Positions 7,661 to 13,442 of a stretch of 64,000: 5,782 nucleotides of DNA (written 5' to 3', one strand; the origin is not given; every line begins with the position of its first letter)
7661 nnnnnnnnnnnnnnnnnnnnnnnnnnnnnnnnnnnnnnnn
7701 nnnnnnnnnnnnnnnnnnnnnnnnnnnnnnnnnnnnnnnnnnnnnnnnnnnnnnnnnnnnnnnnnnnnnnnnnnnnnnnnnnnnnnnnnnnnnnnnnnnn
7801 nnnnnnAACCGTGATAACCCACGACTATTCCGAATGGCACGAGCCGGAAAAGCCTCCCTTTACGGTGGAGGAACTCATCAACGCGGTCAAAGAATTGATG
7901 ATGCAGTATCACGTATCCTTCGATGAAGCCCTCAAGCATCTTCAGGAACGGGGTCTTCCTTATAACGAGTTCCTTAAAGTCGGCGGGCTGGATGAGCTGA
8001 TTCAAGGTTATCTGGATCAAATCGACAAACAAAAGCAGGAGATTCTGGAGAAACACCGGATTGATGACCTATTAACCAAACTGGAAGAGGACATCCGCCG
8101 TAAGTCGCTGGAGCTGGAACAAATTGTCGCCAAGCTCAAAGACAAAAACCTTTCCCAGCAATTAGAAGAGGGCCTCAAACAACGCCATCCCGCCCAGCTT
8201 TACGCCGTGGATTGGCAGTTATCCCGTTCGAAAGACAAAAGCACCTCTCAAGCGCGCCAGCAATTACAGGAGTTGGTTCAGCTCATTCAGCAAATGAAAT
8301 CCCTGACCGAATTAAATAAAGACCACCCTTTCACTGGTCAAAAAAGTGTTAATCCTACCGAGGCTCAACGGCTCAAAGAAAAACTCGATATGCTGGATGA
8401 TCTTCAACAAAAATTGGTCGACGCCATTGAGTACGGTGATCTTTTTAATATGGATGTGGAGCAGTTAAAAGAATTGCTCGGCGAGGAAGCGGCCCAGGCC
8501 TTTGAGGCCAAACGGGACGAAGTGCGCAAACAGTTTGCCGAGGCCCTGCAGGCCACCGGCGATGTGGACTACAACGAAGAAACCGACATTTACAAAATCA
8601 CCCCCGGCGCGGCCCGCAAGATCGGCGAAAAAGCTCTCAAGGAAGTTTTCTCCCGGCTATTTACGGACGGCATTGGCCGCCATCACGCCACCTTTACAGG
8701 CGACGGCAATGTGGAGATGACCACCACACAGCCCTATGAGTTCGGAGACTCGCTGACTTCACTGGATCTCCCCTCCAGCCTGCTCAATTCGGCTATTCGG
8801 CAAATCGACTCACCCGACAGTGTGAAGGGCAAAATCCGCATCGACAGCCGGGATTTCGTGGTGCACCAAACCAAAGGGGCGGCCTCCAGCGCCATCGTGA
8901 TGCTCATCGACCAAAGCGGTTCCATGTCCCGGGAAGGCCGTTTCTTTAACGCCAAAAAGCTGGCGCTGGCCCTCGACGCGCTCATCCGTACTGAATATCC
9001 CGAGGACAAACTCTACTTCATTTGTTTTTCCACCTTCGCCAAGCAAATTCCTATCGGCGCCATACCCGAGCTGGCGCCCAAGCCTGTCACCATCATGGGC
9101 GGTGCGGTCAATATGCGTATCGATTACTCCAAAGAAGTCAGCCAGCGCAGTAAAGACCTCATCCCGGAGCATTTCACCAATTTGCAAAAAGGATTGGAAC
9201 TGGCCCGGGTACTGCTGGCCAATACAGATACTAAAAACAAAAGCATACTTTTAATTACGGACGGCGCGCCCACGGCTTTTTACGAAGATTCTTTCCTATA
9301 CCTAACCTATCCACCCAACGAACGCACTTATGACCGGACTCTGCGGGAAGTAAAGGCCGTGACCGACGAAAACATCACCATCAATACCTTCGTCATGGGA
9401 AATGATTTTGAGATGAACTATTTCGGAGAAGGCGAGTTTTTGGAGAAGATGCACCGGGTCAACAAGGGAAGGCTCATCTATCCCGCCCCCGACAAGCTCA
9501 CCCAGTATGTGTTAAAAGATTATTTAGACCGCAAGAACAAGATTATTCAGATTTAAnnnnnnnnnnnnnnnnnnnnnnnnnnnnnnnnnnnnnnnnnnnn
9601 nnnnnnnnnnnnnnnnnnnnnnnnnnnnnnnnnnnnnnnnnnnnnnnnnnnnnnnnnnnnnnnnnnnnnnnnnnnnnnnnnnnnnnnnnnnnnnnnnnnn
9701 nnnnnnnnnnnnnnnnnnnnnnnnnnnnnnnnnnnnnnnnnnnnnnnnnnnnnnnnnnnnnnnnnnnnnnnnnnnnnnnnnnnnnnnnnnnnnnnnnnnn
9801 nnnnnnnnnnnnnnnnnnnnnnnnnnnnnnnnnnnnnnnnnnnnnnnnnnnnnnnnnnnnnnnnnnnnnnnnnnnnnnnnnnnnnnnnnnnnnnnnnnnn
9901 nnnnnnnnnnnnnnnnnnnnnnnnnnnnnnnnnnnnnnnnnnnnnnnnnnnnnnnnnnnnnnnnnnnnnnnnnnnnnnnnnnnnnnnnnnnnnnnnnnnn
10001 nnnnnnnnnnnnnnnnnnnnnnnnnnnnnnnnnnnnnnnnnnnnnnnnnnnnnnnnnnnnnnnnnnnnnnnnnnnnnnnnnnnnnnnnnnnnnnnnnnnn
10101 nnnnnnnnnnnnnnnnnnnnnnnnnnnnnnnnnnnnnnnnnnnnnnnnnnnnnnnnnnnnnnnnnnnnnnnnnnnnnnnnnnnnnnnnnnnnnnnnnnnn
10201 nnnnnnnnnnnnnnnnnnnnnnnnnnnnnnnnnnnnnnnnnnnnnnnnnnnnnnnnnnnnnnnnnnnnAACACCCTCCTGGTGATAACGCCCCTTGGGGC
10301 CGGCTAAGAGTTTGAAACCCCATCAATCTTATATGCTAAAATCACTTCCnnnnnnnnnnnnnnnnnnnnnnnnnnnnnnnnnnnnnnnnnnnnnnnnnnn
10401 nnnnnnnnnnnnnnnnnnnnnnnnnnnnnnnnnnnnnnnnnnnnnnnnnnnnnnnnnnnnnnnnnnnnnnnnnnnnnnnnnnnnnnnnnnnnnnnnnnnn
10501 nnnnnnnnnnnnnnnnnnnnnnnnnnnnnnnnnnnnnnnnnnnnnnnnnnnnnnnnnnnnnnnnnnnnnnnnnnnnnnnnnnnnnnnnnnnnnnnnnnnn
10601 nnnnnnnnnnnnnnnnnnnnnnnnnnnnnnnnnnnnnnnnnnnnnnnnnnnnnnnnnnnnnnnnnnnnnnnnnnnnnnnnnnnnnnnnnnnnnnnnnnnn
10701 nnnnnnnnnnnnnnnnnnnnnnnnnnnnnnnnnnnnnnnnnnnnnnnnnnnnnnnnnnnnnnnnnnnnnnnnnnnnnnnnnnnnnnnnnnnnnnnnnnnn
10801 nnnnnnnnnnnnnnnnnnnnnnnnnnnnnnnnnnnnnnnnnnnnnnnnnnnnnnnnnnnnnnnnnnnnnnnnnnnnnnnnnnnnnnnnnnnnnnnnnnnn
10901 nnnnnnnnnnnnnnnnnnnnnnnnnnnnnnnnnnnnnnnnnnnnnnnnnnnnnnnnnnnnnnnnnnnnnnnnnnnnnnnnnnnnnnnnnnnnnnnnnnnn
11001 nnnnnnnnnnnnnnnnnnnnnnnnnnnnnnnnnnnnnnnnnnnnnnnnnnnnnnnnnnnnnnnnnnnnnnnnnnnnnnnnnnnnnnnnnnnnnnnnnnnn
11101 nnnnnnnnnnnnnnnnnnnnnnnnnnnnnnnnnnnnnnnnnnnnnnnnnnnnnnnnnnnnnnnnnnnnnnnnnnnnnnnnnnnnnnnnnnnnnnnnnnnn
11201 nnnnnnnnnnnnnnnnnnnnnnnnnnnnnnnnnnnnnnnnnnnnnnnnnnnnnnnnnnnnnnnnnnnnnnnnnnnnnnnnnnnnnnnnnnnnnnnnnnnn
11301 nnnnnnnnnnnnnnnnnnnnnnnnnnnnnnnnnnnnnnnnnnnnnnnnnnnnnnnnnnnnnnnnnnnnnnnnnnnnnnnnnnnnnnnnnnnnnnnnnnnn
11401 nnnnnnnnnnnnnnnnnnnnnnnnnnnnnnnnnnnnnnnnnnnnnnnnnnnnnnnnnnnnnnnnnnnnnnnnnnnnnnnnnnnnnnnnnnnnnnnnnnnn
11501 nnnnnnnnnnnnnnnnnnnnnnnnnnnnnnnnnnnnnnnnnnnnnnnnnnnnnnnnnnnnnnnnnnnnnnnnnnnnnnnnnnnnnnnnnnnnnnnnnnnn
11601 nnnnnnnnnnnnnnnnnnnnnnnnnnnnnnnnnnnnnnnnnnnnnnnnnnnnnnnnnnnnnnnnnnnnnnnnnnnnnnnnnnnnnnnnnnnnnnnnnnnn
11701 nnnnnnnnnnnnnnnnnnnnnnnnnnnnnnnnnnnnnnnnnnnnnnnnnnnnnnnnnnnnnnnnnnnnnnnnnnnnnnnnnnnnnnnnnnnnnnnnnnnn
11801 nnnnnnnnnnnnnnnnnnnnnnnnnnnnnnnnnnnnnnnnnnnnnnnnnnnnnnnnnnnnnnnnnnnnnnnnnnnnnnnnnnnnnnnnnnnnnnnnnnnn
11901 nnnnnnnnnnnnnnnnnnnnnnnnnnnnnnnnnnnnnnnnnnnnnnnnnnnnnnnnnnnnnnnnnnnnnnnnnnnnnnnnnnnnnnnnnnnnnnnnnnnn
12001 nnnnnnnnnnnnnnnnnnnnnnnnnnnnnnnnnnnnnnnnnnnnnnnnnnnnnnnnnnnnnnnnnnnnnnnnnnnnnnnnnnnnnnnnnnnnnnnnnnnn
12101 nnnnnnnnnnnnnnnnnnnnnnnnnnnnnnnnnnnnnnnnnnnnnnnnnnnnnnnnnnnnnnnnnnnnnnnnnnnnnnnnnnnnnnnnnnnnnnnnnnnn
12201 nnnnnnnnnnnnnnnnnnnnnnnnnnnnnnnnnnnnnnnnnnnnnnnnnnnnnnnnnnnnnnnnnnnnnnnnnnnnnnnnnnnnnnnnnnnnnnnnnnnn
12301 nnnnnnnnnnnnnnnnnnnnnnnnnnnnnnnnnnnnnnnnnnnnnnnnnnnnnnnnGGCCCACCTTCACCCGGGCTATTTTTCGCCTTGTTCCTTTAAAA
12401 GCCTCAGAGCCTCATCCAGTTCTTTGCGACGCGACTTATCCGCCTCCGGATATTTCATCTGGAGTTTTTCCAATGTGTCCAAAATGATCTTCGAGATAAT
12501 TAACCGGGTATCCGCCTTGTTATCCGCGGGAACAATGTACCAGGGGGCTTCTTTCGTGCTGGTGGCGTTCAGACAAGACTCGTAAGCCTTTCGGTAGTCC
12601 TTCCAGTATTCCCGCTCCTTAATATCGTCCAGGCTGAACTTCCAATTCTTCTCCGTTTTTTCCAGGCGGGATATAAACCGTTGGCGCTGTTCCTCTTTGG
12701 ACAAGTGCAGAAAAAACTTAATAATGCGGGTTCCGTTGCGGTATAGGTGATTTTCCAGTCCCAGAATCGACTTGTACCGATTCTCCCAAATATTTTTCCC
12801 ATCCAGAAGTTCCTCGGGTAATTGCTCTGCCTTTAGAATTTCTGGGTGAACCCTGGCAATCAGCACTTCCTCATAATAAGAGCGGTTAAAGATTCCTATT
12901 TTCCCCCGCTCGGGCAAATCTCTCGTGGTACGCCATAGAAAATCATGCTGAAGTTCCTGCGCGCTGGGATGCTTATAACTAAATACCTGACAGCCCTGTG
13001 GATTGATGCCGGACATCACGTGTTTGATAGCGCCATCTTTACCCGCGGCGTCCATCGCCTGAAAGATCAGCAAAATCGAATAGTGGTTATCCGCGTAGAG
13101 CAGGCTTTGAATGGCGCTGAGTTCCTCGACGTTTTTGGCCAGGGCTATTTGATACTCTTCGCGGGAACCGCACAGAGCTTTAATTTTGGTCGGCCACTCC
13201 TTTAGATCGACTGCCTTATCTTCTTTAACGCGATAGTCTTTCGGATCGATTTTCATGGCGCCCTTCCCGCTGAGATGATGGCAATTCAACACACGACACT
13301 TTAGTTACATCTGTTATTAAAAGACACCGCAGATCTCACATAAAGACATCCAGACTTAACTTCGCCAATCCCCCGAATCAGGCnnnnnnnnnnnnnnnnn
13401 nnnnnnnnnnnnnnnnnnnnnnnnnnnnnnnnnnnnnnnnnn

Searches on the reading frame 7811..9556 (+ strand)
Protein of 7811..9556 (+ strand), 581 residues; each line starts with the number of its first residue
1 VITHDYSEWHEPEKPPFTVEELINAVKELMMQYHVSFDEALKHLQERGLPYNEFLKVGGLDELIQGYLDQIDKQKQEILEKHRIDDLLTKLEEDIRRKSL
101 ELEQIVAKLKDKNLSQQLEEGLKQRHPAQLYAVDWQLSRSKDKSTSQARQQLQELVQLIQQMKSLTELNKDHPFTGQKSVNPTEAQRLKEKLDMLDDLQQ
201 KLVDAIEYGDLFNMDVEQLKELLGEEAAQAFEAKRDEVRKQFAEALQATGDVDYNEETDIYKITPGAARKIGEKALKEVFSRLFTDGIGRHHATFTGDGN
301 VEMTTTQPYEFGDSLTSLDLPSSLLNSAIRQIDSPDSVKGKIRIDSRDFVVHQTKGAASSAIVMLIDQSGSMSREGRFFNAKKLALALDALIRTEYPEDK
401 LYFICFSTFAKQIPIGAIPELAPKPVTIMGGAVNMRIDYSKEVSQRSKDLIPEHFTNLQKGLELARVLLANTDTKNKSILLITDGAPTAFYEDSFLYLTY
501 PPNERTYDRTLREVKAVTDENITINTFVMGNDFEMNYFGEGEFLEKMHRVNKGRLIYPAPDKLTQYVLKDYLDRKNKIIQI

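Call 46: search_protein_families(library=pfam, proteins=[window:7811-9556:+], max_evalue=0.001)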
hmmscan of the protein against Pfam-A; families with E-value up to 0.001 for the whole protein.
window:7811-9556:+ (581 aa): 1 family
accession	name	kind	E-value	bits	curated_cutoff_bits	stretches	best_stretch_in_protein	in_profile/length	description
PF13519.12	VWA_2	-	1.6e-05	25.9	27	0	442-485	61-106/107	von Willebrand factor type A domain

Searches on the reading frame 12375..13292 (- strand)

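Call 46: search_protein_families(library=pfam, proteins=[window:12375-13292:-], max_evalue=0.001)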
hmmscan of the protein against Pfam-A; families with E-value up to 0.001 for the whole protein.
window:12375-13292:- (305 aa): 1 family
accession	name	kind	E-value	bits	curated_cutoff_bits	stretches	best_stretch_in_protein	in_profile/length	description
PF03976.20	PPK2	-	3.7e-65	220.1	22.3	1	43-278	3-225/229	Polyphosphate kinase 2 (PPK2)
